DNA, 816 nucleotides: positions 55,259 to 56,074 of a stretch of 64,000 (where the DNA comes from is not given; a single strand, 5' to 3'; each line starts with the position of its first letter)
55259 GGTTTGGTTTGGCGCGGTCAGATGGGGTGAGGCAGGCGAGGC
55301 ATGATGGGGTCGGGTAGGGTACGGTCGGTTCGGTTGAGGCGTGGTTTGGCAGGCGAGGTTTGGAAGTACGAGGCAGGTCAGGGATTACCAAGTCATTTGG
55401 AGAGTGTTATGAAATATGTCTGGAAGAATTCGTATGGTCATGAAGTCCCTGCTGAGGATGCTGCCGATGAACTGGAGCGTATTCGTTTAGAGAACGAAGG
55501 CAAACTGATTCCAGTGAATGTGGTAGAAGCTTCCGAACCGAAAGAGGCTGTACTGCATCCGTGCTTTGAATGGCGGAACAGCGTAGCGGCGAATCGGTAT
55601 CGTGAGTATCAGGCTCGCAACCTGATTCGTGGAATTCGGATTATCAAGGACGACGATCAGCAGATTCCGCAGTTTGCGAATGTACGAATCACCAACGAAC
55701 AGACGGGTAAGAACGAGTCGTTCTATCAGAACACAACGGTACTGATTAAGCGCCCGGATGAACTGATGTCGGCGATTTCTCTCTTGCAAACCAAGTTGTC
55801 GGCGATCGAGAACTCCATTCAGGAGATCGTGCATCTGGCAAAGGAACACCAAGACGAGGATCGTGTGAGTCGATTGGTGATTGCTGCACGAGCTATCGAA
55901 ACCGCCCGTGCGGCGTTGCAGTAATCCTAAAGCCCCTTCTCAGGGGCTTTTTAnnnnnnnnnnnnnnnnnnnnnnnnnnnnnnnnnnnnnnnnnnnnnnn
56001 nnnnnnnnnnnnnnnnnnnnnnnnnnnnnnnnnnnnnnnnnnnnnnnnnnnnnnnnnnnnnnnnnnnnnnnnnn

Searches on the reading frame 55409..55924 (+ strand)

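Call 50: search_protein_families(library=phrogs, proteins=[window:55409-55924:+])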
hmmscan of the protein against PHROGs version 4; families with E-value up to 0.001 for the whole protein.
window:55409-55924:+ (171 aa): 1 family
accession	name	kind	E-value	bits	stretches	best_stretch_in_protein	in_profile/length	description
phrog_15946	-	unknown function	4.3e-14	54.1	1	16-123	9-111/151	-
